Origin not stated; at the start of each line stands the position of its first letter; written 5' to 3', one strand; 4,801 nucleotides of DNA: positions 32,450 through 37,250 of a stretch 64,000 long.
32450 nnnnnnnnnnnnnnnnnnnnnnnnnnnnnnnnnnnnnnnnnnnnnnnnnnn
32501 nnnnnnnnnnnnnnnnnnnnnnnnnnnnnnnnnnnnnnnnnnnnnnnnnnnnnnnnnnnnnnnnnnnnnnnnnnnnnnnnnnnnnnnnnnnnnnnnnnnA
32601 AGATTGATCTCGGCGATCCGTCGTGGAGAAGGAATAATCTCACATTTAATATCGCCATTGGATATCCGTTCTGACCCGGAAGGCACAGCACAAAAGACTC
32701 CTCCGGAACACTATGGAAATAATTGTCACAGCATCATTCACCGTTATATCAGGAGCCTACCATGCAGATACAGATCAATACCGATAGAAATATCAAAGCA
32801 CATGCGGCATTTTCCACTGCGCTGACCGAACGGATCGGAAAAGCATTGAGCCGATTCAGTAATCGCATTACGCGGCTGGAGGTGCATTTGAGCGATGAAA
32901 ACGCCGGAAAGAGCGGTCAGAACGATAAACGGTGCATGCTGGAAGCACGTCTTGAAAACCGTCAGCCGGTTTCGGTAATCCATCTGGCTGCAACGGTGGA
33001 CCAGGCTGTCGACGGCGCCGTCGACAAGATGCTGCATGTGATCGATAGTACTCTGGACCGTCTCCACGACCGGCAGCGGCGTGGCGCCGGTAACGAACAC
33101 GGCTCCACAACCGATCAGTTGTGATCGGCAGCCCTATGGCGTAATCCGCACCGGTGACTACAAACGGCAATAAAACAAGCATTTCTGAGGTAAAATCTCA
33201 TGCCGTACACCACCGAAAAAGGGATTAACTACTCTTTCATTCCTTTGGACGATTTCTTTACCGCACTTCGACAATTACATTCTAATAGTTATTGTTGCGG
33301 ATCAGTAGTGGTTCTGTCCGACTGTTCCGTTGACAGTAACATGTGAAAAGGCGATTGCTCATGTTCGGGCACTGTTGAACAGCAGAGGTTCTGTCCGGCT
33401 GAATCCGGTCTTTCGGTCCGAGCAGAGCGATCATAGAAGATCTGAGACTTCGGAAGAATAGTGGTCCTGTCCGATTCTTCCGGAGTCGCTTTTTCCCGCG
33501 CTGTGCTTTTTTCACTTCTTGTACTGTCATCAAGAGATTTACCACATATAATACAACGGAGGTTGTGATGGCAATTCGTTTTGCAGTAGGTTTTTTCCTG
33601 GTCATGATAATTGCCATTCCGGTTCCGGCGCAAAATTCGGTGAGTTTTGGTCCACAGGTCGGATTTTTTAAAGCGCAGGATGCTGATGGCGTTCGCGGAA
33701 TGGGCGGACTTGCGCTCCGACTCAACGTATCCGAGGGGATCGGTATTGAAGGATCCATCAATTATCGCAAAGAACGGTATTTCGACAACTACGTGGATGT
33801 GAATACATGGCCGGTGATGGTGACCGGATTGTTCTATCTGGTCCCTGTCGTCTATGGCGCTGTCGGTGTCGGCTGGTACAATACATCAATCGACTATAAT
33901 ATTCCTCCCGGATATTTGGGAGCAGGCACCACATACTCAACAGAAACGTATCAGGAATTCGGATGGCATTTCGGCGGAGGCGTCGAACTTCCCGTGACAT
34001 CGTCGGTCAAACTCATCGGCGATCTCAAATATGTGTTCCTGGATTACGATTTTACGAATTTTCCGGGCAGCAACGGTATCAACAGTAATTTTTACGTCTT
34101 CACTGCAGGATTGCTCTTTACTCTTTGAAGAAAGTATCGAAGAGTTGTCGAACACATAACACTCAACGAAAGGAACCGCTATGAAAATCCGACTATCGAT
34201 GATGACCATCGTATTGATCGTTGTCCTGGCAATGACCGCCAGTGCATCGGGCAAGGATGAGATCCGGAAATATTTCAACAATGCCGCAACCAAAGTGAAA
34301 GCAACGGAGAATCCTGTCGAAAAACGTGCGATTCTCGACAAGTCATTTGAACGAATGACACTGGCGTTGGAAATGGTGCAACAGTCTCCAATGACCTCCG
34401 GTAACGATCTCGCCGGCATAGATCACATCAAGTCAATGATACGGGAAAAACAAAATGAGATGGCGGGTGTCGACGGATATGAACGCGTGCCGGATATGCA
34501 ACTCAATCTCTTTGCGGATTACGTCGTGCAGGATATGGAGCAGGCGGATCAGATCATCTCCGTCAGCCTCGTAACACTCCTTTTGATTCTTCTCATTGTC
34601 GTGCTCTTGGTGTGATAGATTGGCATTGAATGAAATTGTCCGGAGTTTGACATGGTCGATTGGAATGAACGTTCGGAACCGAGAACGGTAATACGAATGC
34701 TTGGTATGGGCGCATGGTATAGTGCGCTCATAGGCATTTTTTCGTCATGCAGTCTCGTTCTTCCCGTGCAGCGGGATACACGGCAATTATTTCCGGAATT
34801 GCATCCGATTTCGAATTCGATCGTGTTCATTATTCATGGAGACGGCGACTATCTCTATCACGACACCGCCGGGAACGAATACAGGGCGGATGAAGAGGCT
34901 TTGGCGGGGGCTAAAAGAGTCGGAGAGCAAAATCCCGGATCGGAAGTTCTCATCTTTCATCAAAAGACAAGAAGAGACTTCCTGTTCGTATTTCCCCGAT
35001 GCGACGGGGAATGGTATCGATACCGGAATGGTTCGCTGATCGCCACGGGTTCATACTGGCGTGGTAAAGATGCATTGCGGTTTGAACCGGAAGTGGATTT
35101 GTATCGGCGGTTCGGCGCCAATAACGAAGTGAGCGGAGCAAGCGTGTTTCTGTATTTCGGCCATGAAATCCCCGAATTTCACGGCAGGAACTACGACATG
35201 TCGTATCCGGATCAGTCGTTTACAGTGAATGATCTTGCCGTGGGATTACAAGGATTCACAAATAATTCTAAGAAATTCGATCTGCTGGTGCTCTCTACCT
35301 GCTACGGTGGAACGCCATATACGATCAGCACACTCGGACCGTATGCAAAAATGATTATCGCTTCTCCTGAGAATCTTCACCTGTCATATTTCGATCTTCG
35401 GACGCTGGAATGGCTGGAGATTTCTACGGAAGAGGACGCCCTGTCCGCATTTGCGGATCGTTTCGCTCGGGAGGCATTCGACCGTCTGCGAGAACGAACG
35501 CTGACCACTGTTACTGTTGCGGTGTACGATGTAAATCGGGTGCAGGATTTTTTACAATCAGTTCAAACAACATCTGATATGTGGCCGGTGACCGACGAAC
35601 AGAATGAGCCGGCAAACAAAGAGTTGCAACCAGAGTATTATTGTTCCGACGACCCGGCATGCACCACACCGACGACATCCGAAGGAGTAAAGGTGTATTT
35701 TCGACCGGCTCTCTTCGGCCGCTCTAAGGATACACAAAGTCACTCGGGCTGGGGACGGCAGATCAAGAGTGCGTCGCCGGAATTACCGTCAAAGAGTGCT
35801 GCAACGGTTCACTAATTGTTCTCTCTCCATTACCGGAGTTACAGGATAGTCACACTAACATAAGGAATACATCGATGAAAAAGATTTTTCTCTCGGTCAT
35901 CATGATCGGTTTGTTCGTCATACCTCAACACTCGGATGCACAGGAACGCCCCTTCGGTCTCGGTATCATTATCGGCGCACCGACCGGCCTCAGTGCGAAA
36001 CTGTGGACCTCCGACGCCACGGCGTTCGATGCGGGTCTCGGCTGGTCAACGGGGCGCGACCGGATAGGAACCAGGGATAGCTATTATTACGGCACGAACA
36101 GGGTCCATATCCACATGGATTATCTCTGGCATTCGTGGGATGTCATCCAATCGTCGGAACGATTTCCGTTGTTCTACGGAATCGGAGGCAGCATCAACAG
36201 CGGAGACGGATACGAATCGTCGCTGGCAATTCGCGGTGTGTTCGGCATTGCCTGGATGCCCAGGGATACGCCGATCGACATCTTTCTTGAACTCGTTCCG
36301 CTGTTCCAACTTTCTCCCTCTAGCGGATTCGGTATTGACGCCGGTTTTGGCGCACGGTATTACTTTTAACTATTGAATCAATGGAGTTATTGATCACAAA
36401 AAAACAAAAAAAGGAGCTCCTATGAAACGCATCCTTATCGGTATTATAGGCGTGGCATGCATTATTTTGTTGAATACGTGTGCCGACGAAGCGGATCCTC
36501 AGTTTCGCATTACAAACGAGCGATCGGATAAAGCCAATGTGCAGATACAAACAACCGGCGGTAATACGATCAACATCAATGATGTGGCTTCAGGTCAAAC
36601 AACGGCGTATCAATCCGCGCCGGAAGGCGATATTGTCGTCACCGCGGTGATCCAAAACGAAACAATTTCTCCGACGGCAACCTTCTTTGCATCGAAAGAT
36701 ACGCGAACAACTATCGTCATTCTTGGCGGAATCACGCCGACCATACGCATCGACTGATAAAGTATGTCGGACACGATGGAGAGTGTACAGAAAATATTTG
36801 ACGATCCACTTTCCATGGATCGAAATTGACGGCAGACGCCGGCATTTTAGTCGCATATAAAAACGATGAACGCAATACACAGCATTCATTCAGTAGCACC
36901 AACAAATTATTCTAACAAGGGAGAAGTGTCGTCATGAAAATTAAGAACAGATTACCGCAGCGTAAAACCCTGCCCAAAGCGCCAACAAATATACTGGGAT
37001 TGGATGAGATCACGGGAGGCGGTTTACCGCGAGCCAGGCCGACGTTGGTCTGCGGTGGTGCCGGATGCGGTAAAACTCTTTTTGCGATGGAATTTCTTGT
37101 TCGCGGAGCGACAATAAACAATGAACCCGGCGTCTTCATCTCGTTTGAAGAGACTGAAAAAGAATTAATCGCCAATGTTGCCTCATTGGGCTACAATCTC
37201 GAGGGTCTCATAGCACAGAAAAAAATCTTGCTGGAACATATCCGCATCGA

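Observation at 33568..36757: Compact five-gene envelope cluster containing a PmC11-like cysteine-peptidase lipoprotein flanked by two mini beta-barrel OMPs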

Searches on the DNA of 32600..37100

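Call 23: search_rna_families(source=window, start=32600, end=37100, threshold=evalue, max_evalue=1)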
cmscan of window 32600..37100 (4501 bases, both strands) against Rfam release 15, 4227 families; matches with E-value up to 1: 1.
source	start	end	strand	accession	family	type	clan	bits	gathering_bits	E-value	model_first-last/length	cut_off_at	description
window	35801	35877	+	RF03036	osmY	Gene; sRNA;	-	19.6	46.9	0.36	1-72/72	no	osmY RNA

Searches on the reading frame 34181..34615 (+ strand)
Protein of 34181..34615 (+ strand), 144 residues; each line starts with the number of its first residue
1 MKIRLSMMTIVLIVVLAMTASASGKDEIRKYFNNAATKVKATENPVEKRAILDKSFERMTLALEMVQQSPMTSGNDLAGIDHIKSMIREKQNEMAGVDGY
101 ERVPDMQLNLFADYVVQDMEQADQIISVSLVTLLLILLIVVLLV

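Call 3: search_protein_families(library=pfam, proteins=[window:34181-34615:+], max_evalue=1)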
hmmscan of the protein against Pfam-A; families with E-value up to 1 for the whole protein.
window:34181-34615:+ (144 aa): 1 family
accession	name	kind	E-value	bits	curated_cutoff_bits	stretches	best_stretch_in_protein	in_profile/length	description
PF13190.11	PDGLE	-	0.01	16.1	27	1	92-142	43-96/102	PDGLE domain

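Call 4: search_protein_families(library=ncbifam, proteins=[window:34181-34615:+], max_evalue=1)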
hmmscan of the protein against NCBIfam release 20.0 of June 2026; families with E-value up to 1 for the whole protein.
window:34181-34615:+ (144 aa): 2 families
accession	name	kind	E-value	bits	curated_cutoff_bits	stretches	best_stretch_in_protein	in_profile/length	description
NF010288.0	PRK13728.1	subfamily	0.05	13.1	199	1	7-55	5-53/181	F-type conjugal transfer protein TrbB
TIGR02738.1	TrbB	equivalog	0.071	12.8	132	1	9-54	6-50/153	type-F conjugative transfer system pilin assembly thiol-disulfide isomerase TrbB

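Call 25: find_homologous_proteins(query=window:34181-34615:+, max_evalue=0.001)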
Query window:34181-34615:+ (144 aa): 236 proteins with E <= 0.001 among 262 candidates; the best 120 are listed.
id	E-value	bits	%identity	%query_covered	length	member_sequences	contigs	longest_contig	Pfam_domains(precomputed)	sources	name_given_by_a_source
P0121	3.6e-78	277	100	96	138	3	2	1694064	-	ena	-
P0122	1.2e-72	259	90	90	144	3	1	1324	-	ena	-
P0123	6.6e-64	231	78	90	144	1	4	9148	-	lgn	-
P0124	5.3e-62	225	79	85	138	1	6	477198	-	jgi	jgi:hypothetical protein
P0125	1.1e-59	218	78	87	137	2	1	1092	-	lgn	-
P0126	1.0e-51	192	64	90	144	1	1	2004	-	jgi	jgi:hypothetical protein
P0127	5.5e-48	180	62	90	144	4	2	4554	-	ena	-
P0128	1.5e-47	178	59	90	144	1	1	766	-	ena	-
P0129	2.3e-47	178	58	88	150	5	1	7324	-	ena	-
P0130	6.5e-47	176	61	90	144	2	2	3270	-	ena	-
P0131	1.0e-46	176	60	90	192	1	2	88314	-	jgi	jgi:hypothetical protein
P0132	1.5e-46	175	59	90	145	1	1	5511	-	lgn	-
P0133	2.2e-46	175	60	90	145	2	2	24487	-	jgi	jgi:hypothetical protein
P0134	2.2e-46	175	57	90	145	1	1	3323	-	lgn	-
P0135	7.9e-46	173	57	88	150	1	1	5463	-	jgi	jgi:hypothetical protein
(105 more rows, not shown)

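Call 29: search_solved_structures(query=A2, max_evalue=10)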
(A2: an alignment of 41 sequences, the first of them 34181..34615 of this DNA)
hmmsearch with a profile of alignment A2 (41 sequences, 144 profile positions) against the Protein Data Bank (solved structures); distinct sequences matched with E-value up to 10: 6.
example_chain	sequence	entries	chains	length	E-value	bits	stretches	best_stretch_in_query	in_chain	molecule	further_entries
7udm_A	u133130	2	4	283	8.8e-10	41.9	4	5-64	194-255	Designed helical repeat protein (DHR) RPB_PLP1_R6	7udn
7udl_A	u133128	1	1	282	8.9e-10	41.9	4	5-64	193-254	Designed helical repeat protein (DHR) RPB_PLP1_R6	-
9min_D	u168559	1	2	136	0.057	16.6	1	26-73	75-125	designed minibinder KH46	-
4myp_A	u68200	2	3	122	0.25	14.5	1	16-101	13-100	Iron-regulated surface determinant protein A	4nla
2dmx_A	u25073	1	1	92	1.4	12.1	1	15-85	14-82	DnaJ homolog subfamily B member 8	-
8hd0_E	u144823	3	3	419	5.6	10.1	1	13-87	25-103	Murein hydrolase activator EnvC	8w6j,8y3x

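Call 40: predict_structure(alignment_id=A2)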
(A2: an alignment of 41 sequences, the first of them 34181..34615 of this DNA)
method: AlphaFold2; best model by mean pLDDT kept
length: 144 residues; sequences in the alignment: 41
mean_pLDDT: 78.1   pTM: 0.71
mean pLDDT of the five models: 78.1, 68.6, 67.9, 60.8, 58.1
residues with pLDDT >= 90: 58; 70-90: 37; 50-70: 41; < 50: 8
segments of 3 or more residues with pLDDT < 50: 17-24
pLDDT, mean of each block of 10 residues (from residue 1): 55 52 62 92 95 93 81 76 91 94 94 89 62 64 63
secondary structure, 60 per line:
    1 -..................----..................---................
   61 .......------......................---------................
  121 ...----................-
elements in order: H2-19 H24-41 H45-67 H74-95 H105-123 H128-143

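Call 73: search_protein_families(library=padloc, proteins=[window:34181-34615:+], max_evalue=0.1)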
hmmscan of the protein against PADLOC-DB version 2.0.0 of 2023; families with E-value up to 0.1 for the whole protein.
window:34181-34615:+ (144 aa): 0 families
